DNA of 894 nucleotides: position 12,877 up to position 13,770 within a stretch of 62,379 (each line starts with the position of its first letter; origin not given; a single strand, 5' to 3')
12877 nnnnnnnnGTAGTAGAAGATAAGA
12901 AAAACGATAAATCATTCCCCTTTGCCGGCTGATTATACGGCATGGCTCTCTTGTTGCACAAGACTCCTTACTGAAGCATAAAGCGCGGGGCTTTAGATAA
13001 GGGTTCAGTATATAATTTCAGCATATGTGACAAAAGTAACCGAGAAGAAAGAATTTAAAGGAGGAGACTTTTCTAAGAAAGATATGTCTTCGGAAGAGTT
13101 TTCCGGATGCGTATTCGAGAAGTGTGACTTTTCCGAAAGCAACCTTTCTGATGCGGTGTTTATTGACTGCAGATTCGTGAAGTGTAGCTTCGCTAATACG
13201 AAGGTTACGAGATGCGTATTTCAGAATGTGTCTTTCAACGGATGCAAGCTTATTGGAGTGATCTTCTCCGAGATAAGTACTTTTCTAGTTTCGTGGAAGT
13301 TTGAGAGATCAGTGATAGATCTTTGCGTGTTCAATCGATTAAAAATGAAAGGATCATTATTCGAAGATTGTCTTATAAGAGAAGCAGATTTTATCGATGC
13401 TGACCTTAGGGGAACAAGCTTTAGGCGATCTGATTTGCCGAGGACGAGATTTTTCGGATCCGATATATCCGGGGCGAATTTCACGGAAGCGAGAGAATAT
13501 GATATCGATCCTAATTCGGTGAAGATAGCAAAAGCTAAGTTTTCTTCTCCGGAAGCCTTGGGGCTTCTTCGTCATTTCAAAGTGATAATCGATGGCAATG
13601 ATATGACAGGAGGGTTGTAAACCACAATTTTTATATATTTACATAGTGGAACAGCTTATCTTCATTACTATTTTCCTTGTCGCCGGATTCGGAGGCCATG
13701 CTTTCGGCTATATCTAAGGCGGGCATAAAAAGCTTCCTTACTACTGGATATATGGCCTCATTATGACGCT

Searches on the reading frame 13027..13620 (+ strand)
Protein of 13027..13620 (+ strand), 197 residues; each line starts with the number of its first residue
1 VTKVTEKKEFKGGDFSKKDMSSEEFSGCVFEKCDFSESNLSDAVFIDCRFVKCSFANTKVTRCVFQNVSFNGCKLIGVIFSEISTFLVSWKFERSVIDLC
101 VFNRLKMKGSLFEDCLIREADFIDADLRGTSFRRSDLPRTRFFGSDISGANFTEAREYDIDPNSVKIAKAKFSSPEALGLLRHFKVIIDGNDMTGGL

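Call 89: search_protein_families(library=pfam, proteins=[window:13027-13620:+], max_evalue=0.00001)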
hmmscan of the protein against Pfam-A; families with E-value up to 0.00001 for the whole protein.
window:13027-13620:+ (197 aa): 4 families
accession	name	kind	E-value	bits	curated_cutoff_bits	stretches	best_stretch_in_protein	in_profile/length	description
PF13599.13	Pentapeptide_4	-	3.1e-25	88.5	38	2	63-142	1-78/78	Pentapeptide repeat region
PF00805.28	Pentapeptide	-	1.2e-22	79.5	20.2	2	120-155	1-36/40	Pentapeptide repeats (8 copies)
PF23894.2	LD_SV2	-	1.7e-14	54.4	29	1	4-73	21-90/92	SV2A/B/C luminal domain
PF13576.12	Pentapeptide_3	-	1.9e-12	47.6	27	0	25-68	1-47/48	Pentapeptide repeats (9 copies)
